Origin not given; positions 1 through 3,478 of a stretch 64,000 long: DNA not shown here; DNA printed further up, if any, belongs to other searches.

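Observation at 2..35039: Eight-module beta-amino-fatty-acid lipopeptide assembly line (iturin/puwainaphycin-like logic) in a proteobacterial genome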

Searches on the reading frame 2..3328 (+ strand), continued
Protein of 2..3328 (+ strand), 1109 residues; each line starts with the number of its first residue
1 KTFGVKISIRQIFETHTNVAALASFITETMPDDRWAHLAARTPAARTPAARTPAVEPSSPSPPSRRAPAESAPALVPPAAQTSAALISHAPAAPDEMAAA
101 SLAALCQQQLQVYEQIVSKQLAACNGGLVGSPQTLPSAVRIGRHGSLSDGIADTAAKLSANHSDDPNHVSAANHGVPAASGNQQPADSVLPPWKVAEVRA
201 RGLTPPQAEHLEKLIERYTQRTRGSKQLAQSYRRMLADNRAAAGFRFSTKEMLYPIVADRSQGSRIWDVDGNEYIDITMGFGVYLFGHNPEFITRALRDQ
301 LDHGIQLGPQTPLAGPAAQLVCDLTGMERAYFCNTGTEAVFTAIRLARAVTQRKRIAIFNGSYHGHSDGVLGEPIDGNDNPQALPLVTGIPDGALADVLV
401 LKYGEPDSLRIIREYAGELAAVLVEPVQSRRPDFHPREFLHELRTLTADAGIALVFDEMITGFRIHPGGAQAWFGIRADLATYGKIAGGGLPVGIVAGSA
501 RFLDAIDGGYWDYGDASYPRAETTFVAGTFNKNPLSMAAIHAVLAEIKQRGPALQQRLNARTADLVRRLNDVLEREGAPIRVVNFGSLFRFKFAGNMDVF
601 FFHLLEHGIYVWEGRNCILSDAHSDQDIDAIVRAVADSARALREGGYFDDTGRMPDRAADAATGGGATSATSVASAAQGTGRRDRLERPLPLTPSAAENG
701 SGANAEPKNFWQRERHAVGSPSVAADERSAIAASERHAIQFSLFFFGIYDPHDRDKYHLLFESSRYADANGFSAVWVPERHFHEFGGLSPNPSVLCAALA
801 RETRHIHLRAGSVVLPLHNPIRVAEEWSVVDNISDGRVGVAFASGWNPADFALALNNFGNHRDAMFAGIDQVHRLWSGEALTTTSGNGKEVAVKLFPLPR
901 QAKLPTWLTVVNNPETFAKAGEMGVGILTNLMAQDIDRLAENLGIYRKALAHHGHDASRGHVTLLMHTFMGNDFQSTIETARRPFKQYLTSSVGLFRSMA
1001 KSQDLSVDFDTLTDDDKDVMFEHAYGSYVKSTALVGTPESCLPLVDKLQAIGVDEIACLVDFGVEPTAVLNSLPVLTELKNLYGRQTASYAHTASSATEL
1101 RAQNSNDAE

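Call 43: search_protein_families(library=ncbifam, proteins=[window:2-3328:+], max_evalue=0.00001)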
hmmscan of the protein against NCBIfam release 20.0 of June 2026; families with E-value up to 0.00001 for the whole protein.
window:2-3328:+ (1109 aa): 84 families (the best 25 are shown)
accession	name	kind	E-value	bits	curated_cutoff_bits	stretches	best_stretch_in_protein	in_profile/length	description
TIGR04020.1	seco_metab_LLM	subfamily_domain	7e-148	492.3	244.45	1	741-1080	1-341/341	MupA/Atu3671 family FMN-dependent luciferase-like monooxygenase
NF000818.0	PRK00062.1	subfamily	3.9e-78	263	398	1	253-642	33-427/429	glutamate-1-semialdehyde 2,1-aminomutase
TIGR00713.1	hemL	equivalog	1.4e-74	251.3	527.3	1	253-638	29-419/423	glutamate-1-semialdehyde 2,1-aminomutase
NF009055.0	PRK12389.1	equivalog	8e-60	202.7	637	1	255-637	36-423/431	glutamate-1-semialdehyde 2,1-aminomutase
NF041362.1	GntE_guanitoxin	equivalog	4.6e-57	193.5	525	1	243-594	25-370/426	guanitoxin biosynthesis PLP-dependent transaminase GntE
NF004856.0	PRK06209.1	equivalog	5.8e-47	160.2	486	1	255-639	41-413/450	glutamate-1-semialdehyde 2,1-aminomutase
NF001864.0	PRK00615.1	equivalog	1.2e-41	142.7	706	1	252-596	34-366/433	glutamate-1-semialdehyde aminotransferase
NF005453.0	PRK07046.1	subfamily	3e-41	141.5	425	1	252-594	55-386/453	transaminase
TIGR00707.1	argD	subfamily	6.4e-39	133.8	410.05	1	255-577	10-314/381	acetylornithine/succinylornithine family transaminase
NF004426.0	PRK05769.1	equivalog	1.5e-32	113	552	2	248-371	31-159/441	acetyl ornithine aminotransferase family protein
NF002874.0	PRK03244.1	equivalog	7.3e-32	110.6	457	1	256-571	27-321/399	acetylornithine transaminase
NF005993.0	PRK08117.1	subfamily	1.2e-31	109.8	574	2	256-371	27-147/433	aspartate aminotransferase family protein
NF002797.0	PRK02936.1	equivalog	2.3e-31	108.9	496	1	254-608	11-342/385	acetylornithine transaminase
NF005692.0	PRK07495.1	equivalog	2.9e-31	108.6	724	1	252-575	20-340/425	4-aminobutyrate--2-oxoglutarate transaminase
NF045491.1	LysJ_Sulfobales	equivalog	8e-31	107.3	700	1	260-551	16-287/386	[LysW]-aminoadipate semialdehyde/glutamate semialdehyde transaminase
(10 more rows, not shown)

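Call 46: search_dna_similar(query=window:560-3250:+, collection=plasmids, mode=protein, max_rows=25, max_evalue=1e-30)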
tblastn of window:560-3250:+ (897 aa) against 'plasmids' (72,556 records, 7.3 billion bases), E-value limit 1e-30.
Records with a match: 502; places in all: 559; records where one place covers at least 80% of the query: 107.
Best place of each record, by identity: <60% 502.
By first word of the organism name: Ralstonia 105; Rhizobium 52; Sinorhizobium 45; Agrobacterium 33; Piscirickettsia 30; Streptomyces 24; Roseomonas 11; Escherichia 9; Rahnella 9; Sphingobium 8; and 98 more.
By predicted mobility (MOB-suite, as given by PLSDB): non-mobilizable 229; mobilizable 158; conjugative 115.
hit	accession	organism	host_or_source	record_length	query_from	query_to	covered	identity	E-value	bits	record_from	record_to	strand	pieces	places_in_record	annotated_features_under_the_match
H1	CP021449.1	Ralstonia solanacearum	sesame seedling,cell culture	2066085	6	897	99%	53.2%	0e+0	909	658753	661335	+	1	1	type III effector protein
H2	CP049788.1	Ralstonia solanacearum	whole organism,isolated from the ...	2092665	6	897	99%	53.2%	0e+0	909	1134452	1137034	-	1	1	amino acid adenylation domain-containing protein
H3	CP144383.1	Ralstonia solanacearum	tobacco,whole organism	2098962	6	897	99%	53.2%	0e+0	909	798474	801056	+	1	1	non-ribosomal peptide synthase/polyketide synthase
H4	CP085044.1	Ralstonia solanacearum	sunflower,cell culture,stem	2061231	6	897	99%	53.1%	0e+0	908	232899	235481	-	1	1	non-ribosomal peptide synthase/polyketide synthase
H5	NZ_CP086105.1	Ralstonia sp. RS650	sunflower,cell culture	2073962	6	897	99%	53.1%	0e+0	908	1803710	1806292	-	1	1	none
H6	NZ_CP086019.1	Ralstonia sp. RS642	sunflower,cell culture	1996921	6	897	99%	53.1%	0e+0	908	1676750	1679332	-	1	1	none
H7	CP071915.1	Ralstonia solanacearum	Pogostemon cablin,Single strain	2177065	6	897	99%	53.1%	0e+0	906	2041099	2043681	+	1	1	non-ribosomal peptide synthase/polyketide synthase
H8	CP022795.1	Ralstonia solanacearum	Solanum tuberosum,single cell,Potato ...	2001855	6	897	99%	53.1%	0e+0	905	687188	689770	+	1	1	non-ribosomal peptide synthetase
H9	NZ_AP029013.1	Ralstonia pseudosolanacearum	-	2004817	6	897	99%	53.1%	0e+0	905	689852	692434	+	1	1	none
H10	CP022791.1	Ralstonia solanacearum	Solanum tuberosum,single cell,Potato ...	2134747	6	897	99%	53.1%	0e+0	905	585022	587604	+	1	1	non-ribosomal peptide synthetase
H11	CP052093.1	Ralstonia solanacearum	tomato,cell culture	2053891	6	897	99%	53.1%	0e+0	905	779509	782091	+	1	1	none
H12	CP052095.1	Ralstonia solanacearum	tomato,cell culture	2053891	6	897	99%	53.1%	0e+0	905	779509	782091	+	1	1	none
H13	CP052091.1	Ralstonia solanacearum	tomato,cell culture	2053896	6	897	99%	53.1%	0e+0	905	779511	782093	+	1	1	non-ribosomal peptide synthase/polyketide synthase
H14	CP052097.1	Ralstonia solanacearum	tomato,cell culture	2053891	6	897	99%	53.1%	0e+0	905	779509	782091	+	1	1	none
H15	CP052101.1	Ralstonia solanacearum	tomato,cell culture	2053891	6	897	99%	53.1%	0e+0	905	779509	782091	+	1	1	none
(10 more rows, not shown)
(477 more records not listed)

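Call 47: get_annotated_region(hit=H3, flank=20000)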
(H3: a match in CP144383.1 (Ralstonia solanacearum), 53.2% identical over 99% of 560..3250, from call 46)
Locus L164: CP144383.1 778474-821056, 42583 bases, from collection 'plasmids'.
description: Ralstonia solanacearum strain gd-2 plasmid pRSgd, complete sequence
organism: Ralstonia solanacearum (NCBI taxid 305)
taxonomy: Bacteria; Pseudomonadota; Betaproteobacteria; Burkholderiales; Burkholderiaceae; Ralstonia; Ralstonia solanacearum
host: -; source: tobacco,whole organism; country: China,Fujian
typing (MOB-suite, as given by PLSDB): non-mobilizable
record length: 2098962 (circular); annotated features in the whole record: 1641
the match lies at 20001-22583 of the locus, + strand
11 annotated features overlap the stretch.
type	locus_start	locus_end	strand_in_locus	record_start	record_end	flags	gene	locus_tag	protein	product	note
CDS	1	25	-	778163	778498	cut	-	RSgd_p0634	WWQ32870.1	IS5 family transposase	-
CDS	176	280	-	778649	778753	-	-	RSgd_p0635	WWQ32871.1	transposase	-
CDS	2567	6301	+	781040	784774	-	-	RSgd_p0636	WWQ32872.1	hypothetical protein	-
CDS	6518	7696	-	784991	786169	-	exoZ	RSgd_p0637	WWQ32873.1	acyltransferase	-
CDS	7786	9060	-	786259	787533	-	-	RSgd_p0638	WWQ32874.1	RNA polymerase sigma factor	-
CDS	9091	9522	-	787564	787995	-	-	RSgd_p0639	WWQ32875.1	YciI family protein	-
CDS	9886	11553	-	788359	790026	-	-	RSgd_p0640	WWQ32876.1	cyclic peptide export ABC transporter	-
CDS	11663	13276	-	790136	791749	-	-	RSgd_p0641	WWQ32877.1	MBL fold metallo-hydrolase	-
CDS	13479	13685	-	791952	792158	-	mbtH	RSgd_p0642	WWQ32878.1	MbtH family protein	-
CDS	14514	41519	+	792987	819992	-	-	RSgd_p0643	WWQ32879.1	non-ribosomal peptide synthase/polyketide synthase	-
CDS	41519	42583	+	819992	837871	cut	-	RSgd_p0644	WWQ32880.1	amino acid adenylation domain-containing protein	-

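Call 79: search_protein_representatives(protein=window:2-3328:+)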
Query: 1109 residues. Proteins with E-value up to 0.001 (for the whole library): 33152; up to 1e-10: 14401; up to 1e-30: 5016. The best 150 are listed.
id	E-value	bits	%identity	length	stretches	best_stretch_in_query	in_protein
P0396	0.0e+00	1592.6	76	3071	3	177-663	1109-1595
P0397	0.0e+00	1323.4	47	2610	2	3-1094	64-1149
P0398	0.0e+00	1312.2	46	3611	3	55-1087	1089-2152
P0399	0.0e+00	1186.5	51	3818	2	2-1088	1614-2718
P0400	0.0e+00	1104.7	50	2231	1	2-1085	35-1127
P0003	0.0e+00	1095.1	58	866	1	105-977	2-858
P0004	0.0e+00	1090.1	54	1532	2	166-1108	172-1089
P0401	0.0e+00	1067.3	51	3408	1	3-1086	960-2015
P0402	0.0e+00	1063.9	53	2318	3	163-674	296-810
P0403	0.0e+00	1061.2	51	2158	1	1-1082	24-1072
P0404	0.0e+00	1058.2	52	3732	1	1-1084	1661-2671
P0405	0.0e+00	1056.1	49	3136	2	2-652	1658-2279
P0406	0.0e+00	1049.2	49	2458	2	1-648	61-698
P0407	0.0e+00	1044.1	50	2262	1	62-1088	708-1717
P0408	0.0e+00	1043.6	54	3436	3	194-650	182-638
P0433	4.3e-283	958.4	55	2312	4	734-1083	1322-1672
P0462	5.1e-252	855.6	44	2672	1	2-1083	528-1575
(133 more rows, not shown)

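Call 80: find_encoding_contigs(protein=P0396, flank=10000, max_places=3)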
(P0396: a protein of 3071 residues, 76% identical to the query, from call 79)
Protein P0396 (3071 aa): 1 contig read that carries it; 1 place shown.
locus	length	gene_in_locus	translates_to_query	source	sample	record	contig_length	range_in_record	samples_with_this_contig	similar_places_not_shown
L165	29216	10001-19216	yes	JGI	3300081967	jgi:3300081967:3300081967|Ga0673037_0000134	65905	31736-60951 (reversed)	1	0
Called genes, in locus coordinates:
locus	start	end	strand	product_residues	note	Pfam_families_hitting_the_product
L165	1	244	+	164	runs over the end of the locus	PF19549:DUF6072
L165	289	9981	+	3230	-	PF00501:AMP-binding, PF23024:AMP-dom_DIP2-like, PF00109:ketoacyl-synt, PF00550:PP-binding, PF02801:Ketoacyl-synt_C, PF16197:KAsynt_C_assoc, PF22621:CurL-like_PKS_C, PF00698:Acyl_transf_1, +16 more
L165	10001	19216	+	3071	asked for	PF00109:ketoacyl-synt, PF02801:Ketoacyl-synt_C, PF16197:KAsynt_C_assoc, PF22621:CurL-like_PKS_C, PF00698:Acyl_transf_1, PF00550:PP-binding, PF00202:Aminotran_3, PF00296:Bac_luciferase, +6 more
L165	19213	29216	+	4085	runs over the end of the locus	PF00668:Condensation, PF00501:AMP-binding, PF00550:PP-binding, PF13193:AMP-binding_C, PF00668:Condensation, PF00501:AMP-binding, PF00550:PP-binding, PF00668:Condensation, +9 more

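Call 81: search_protein_families(library=pfam, proteins=[P0396], max_evalue=0.00001)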
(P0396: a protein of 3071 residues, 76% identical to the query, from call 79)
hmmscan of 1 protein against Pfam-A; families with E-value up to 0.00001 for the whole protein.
P0396 (3071 aa): 12 families
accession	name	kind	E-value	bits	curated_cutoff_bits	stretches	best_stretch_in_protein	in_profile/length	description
PF00109.32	ketoacyl-synt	-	2.2e-99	332.6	20.8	1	37-287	2-252/252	Beta-ketoacyl synthase, N-terminal domain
PF00501.34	AMP-binding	-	9.3e-95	318.1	29.9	1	2442-2803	1-384/384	AMP-binding enzyme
PF00668.25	Condensation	-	1.1e-86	291.7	30.6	1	1982-2420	5-456/456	Condensation domain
PF00698.26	Acyl_transf_1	-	3.7e-60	204.5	32.7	1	568-878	2-317/319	Acyl transferase domain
PF00202.27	Aminotran_3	-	3e-50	171.5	30.5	1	1185-1544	8-372/403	Aminotransferase class-III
PF00296.26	Bac_luciferase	-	2.4e-45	155.7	27.9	1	1644-1944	20-314/314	Luciferase-like monooxygenase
PF02801.28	Ketoacyl-synt_C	-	5.2e-45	152.7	20.8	1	295-412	1-118/119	Beta-ketoacyl synthase, C-terminal domain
PF00550.31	PP-binding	-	1e-31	109.4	20.8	2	2962-3025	2-67/67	Phosphopantetheine attachment site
PF16197.11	KAsynt_C_assoc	-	8e-18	65.3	33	1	415-524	1-107/111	Ketoacyl-synthetase C-terminal extension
PF22621.2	CurL-like_PKS_C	-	6.5e-17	61.7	27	1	479-541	2-64/64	CurL-like, PKS C-terminal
PF13193.12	AMP-binding_C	-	1.1e-12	49.1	24.5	1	2859-2935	1-76/76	AMP-binding enzyme C-terminal domain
PF22336.2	RhiE-like_linker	-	4.5e-06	27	27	0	482-547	2-66/67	RhiE-like, KS-MAT linker domain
